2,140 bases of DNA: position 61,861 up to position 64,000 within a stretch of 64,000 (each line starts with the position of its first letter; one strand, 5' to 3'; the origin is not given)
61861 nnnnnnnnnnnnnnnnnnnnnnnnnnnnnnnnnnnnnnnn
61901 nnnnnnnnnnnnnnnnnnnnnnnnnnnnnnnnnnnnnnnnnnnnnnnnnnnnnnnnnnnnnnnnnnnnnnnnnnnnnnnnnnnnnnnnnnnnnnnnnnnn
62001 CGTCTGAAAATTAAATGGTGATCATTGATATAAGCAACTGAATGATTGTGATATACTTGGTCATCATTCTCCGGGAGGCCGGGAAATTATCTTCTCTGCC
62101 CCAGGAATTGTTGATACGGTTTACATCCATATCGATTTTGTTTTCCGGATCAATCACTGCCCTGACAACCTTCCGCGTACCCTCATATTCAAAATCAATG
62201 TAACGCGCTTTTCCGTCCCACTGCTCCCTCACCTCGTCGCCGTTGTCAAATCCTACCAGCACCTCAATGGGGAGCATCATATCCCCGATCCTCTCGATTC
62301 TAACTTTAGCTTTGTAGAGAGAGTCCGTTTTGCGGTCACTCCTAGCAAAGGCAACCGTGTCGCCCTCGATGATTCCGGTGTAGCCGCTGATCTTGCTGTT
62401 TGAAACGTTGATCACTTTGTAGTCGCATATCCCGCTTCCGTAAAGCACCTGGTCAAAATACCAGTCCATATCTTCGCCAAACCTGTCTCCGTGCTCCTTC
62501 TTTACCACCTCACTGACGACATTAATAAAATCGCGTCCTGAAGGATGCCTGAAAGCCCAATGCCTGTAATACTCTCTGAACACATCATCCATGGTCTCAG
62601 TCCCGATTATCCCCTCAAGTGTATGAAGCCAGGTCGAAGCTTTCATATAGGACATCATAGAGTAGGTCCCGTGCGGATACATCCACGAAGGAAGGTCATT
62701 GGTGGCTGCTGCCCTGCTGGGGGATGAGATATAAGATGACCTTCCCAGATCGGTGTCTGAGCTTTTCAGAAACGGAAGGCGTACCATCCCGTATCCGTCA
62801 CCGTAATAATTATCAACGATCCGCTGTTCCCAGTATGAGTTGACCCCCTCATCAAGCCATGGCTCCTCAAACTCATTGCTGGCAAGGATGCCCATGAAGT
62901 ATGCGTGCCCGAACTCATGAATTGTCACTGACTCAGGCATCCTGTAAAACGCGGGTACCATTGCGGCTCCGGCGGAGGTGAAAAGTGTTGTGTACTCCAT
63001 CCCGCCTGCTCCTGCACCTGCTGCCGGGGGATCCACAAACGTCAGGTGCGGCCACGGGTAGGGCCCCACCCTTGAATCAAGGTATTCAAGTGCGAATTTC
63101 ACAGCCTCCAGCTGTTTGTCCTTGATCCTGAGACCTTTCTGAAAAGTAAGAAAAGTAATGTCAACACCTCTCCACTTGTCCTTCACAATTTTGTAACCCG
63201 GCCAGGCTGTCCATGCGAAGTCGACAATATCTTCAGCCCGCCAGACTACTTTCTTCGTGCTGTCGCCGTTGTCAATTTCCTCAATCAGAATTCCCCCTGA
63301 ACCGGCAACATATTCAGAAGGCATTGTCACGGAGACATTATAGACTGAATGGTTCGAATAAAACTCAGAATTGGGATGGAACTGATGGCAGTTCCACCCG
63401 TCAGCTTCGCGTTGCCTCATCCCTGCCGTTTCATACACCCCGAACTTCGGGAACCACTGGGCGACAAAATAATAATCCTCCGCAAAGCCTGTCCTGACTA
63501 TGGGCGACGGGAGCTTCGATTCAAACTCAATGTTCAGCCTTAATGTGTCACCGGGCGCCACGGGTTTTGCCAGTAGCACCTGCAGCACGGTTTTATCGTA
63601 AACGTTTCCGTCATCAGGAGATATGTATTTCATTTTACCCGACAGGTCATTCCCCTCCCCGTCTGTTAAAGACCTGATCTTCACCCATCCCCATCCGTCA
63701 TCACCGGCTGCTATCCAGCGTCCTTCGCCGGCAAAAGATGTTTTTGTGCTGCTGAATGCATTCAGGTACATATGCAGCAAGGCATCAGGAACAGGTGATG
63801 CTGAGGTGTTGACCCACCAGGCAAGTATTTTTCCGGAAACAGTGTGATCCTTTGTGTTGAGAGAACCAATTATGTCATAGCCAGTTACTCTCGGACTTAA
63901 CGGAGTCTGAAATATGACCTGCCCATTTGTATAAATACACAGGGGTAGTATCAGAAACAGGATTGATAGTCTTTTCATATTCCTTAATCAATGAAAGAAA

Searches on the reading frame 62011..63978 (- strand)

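Call 46: search_protein_families(library=pfam, proteins=[window:62011-63978:-], max_evalue=0.001)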
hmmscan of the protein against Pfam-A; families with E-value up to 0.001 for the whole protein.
window:62011-63978:- (655 aa): 1 family
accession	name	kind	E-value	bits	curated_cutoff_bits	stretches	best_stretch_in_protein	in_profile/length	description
PF01433.26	Peptidase_M1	-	2.1e-14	54.1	27.7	1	293-494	6-209/218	Peptidase family M1 domain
